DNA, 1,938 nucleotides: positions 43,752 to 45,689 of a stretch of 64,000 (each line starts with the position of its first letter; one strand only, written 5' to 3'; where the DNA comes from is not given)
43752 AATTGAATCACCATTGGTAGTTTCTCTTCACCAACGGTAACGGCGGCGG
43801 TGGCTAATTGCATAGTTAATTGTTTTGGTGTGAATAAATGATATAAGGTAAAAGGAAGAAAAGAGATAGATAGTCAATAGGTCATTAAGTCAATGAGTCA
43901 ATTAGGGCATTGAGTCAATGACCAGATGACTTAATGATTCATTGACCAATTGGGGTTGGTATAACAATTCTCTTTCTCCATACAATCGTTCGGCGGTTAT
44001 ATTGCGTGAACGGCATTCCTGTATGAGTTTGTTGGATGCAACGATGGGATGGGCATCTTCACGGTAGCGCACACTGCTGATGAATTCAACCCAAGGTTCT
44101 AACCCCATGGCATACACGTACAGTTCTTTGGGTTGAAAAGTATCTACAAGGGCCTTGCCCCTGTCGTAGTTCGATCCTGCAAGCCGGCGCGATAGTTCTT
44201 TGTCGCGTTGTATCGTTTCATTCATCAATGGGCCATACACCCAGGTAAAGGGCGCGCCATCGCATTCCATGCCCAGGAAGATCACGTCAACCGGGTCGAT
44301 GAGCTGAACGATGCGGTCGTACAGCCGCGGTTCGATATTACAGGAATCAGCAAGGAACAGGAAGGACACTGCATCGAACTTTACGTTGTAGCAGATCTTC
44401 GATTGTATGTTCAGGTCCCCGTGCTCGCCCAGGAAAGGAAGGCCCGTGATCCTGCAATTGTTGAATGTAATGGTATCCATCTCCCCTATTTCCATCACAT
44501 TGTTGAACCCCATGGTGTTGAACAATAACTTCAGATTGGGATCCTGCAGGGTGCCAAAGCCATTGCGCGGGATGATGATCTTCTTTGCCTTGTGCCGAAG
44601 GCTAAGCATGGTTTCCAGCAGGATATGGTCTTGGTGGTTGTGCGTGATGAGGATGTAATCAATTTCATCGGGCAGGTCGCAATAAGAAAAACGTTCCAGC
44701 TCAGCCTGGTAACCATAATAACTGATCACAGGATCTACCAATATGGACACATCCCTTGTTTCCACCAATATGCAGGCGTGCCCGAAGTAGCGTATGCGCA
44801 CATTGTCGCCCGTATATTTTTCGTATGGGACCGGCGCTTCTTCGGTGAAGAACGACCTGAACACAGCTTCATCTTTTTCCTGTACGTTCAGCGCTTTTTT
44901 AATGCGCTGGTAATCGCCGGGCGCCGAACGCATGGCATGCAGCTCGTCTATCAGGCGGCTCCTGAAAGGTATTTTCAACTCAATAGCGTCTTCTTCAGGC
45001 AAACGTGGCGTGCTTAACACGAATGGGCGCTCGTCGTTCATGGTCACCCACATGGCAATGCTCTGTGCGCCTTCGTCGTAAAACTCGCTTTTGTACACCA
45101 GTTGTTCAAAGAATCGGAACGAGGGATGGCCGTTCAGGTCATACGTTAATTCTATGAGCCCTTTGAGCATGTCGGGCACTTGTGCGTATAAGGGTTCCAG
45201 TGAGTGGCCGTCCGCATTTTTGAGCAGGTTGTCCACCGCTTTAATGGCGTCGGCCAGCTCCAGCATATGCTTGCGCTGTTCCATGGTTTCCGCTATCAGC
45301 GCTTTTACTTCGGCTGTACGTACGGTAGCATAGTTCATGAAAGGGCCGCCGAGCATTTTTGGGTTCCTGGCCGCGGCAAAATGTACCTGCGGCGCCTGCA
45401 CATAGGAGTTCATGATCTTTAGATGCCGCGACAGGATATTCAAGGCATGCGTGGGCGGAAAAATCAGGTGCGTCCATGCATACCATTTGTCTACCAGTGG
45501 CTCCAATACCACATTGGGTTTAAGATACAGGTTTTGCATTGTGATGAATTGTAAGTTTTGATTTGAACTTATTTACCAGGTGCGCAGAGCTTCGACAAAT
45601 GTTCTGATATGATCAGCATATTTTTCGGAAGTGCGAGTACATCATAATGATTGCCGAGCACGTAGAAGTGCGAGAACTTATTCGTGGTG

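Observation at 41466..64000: NRPS biosynthetic gene cluster: NRPS of at least six modules with terminal TE, CmlA-like diiron beta-hydroxylase, SyrP/TauD-like hydroxylase and KamA-like aminomutase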

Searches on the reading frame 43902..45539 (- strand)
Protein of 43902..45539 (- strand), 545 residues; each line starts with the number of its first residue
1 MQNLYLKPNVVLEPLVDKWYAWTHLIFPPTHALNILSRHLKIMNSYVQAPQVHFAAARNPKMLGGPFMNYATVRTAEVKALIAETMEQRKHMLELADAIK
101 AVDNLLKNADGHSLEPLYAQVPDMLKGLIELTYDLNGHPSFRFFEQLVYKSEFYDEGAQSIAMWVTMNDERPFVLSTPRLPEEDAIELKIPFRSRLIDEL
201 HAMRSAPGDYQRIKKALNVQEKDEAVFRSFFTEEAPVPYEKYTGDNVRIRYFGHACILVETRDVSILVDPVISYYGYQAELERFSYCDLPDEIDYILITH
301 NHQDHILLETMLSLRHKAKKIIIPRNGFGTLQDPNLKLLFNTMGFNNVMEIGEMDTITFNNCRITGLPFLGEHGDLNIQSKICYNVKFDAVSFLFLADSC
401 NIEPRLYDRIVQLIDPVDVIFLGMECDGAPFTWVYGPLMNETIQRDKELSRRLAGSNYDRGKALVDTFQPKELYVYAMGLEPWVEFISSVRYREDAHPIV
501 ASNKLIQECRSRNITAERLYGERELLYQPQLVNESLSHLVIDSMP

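Call 6: search_protein_families(library=pfam, proteins=[window:43902-45539:-], max_evalue=0.001)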
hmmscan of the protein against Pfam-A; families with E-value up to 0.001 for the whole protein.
window:43902-45539:- (545 aa): 4 families
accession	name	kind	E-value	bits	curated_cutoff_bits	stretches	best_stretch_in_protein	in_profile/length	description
PF18456.6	CmlA_N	-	2.3e-91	305.7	25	1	5-234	1-231/232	Diiron non-heme beta-hydroxylase N-terminal domain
PF13483.12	Lactamase_B_3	-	4.1e-12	46.8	24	1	248-422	1-131/160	Beta-lactamase superfamily domain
PF12706.13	Lactamase_B_2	-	5.7e-12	46.1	27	1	266-423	3-163/200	Beta-lactamase superfamily domain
PF00753.33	Lactamase_B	-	4.6e-06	27.2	22.7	1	253-325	5-76/196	Metallo-beta-lactamase superfamily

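Call 7: search_protein_families(library=ncbifam, proteins=[window:43902-45539:-], max_evalue=0.001)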
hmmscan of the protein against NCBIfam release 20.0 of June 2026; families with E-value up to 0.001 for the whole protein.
window:43902-45539:- (545 aa): 3 families
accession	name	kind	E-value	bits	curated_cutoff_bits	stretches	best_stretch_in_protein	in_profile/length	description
NF001911.0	PRK00685.1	equivalog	1.2e-09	38.1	144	1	248-310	2-58/228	metal-dependent hydrolase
TIGR03307.1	PhnP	equivalog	6.2e-05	22.5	272.25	1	255-430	38-190/249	phosphonate metabolism protein PhnP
TIGR03675.1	arCOG00543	equivalog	0.00024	19.5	580.2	1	251-307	185-243/631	beta-CASP ribonuclease aCPSF1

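Call 14: find_encoding_contigs(protein=window:43902-45539:-, flank=10000, max_places=6)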
Protein window:43902-45539:- (545 aa): 5 contigs read that carry it; 4 places shown.
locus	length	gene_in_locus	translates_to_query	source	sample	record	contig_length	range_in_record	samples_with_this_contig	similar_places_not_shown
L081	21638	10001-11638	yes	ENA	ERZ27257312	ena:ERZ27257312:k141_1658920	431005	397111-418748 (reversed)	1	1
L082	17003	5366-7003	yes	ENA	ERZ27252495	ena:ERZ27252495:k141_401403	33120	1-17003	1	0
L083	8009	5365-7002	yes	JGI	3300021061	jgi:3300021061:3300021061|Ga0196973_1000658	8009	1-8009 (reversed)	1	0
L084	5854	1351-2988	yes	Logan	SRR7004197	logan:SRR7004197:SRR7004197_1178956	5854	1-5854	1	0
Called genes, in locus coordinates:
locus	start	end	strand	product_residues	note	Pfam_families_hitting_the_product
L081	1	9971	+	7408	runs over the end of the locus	?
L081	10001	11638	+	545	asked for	PF18456:CmlA_N, PF00753:Lactamase_B (weak), PF13483:Lactamase_B_3, PF12706:Lactamase_B_2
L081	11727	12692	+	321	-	PF02668:TauD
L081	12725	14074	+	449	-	PF04055:Radical_SAM (weak)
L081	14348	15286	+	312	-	PF00126:HTH_1, PF03466:LysR_substrate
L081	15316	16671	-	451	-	PF01408:GFO_IDH_MocA, PF21252:Glyco_hydro_109_C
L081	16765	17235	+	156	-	PF08818:DUF1801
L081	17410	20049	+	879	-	PF00128:Alpha-amylase (weak), PF18962:Por_Secre_tail (weak)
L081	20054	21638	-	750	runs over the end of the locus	PF13289:SIR2_2, PF12770:CHAT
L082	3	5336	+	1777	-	?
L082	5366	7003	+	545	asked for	PF18456:CmlA_N, PF00753:Lactamase_B (weak), PF13483:Lactamase_B_3, PF12706:Lactamase_B_2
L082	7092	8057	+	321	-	PF02668:TauD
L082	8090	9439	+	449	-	PF04055:Radical_SAM (weak)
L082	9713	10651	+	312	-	PF00126:HTH_1, PF03466:LysR_substrate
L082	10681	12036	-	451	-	PF01408:GFO_IDH_MocA, PF21252:Glyco_hydro_109_C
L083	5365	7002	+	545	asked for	PF18456:CmlA_N, PF00753:Lactamase_B (weak), PF13483:Lactamase_B_3, PF12706:Lactamase_B_2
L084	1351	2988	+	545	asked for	PF18456:CmlA_N, PF00753:Lactamase_B (weak), PF13483:Lactamase_B_3, PF12706:Lactamase_B_2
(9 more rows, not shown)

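Call 35: search_solved_structures(query=window:43902-45539:-, max_evalue=0.01, show_alignments=1)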
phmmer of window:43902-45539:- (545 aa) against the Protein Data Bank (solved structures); distinct sequences matched with E-value up to 0.01: 7.
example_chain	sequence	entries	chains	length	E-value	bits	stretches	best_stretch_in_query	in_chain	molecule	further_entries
8a90_A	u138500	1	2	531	1.2e-140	472.9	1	2-525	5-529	Non-heme diiron monooxygenase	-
4jo0_A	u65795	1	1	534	4.3e-121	408.4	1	6-525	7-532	CmlA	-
5kik_A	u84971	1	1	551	4.8e-121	408.2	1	6-525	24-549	CmlA protein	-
5kil_A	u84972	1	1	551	1.3e-120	406.9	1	6-525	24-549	CmlA protein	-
4qn9_A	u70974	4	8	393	3.4e-05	25.9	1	222-316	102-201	N-acyl-phosphatidylethanolamine-hydrolyzing phospholipase D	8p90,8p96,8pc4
6hrg_A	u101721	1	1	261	0.0013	20.7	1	247-307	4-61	UPF0173 metal-dependent hydrolase Igni_1254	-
3x2z_A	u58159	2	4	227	0.0013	20.7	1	247-307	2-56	UPF0173 metal-dependent hydrolase TM_1162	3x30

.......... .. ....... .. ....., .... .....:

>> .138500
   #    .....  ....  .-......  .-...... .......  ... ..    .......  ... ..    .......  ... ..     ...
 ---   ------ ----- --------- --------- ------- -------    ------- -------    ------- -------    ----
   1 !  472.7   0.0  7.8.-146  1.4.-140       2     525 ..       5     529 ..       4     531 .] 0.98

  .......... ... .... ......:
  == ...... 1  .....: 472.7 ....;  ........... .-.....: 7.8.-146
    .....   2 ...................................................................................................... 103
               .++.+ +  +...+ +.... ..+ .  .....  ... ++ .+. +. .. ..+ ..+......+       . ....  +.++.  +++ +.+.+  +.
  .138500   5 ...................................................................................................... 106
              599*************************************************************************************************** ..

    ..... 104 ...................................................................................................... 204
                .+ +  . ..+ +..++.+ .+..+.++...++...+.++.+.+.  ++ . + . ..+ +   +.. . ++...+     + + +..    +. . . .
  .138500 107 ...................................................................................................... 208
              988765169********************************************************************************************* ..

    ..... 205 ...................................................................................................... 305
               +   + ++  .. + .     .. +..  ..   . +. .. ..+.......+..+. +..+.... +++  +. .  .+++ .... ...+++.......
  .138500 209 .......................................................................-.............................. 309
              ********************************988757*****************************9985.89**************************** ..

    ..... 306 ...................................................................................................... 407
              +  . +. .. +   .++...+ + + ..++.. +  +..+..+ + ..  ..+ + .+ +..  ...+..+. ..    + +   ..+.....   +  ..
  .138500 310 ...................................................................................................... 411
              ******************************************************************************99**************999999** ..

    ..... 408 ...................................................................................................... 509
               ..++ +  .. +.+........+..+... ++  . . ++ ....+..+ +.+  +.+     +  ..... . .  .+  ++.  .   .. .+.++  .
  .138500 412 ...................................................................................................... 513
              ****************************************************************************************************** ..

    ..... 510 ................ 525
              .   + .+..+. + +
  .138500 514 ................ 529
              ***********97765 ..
